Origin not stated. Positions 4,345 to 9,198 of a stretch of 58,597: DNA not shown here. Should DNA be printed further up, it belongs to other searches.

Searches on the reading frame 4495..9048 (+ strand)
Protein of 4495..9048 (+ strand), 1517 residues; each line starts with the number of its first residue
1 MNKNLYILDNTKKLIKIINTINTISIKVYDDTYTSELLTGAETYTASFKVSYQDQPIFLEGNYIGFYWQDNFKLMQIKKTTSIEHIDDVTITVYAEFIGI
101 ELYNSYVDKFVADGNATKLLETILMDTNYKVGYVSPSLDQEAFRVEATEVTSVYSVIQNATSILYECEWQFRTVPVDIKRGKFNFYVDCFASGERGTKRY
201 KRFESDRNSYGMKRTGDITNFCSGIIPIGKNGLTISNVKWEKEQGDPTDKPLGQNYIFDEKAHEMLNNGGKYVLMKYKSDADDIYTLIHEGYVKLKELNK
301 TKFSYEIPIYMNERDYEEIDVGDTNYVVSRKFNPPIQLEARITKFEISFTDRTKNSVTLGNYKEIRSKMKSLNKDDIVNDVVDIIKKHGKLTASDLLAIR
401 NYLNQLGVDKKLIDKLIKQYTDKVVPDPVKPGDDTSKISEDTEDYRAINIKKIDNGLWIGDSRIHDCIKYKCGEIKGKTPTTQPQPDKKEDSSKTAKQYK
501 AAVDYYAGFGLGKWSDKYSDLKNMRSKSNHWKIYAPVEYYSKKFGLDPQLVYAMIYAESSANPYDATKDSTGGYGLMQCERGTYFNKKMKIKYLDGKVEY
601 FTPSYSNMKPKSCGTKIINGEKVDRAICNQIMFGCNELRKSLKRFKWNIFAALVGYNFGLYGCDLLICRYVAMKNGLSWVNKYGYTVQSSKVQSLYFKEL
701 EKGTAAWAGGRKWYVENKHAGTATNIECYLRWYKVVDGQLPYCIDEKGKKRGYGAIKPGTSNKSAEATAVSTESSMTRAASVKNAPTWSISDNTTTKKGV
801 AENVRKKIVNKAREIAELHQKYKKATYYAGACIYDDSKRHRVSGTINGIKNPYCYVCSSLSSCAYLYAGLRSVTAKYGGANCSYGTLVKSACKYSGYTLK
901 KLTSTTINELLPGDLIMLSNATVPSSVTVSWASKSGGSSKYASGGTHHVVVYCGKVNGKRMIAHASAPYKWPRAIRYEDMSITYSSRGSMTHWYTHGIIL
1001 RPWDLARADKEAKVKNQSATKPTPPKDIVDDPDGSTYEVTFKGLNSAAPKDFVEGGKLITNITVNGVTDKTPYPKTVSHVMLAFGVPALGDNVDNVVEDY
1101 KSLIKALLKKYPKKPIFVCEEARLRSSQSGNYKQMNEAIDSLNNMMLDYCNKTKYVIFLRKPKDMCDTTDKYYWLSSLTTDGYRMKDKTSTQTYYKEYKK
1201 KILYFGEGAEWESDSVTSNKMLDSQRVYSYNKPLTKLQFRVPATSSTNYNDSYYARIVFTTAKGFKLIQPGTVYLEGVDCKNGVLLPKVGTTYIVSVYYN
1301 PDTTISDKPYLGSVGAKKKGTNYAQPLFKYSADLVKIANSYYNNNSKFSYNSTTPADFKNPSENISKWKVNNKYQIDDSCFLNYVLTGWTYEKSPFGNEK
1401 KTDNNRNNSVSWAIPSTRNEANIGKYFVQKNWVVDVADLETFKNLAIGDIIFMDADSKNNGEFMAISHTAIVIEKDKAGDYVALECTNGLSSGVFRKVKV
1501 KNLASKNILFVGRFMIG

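Call 28: search_protein_families(library=phrogs, proteins=[window:4495-9048:+], max_evalue=0.00001)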
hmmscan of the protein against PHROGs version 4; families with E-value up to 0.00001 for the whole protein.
window:4495-9048:+ (1517 aa): 6 families
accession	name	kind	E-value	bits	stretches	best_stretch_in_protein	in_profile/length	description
phrog_12312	-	head and packaging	1.3e-22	80.9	1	4-419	2-403/784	virion structural protein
phrog_6253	-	tail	1.9e-22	80.9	1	4-391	2-406/589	minor tail protein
phrog_4798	-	tail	6.2e-15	55.5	1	53-366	85-385/796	tail protein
phrog_6468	-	tail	7e-11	41.6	1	5-383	3-407/1366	tail fiber protein; host specificity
phrog_1775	-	head and packaging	3.8e-10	38.9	1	87-372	85-364/1609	minor head protein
phrog_588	-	tail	2.1e-09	37.3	1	3-405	8-433/955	tail fiber protein and host specificity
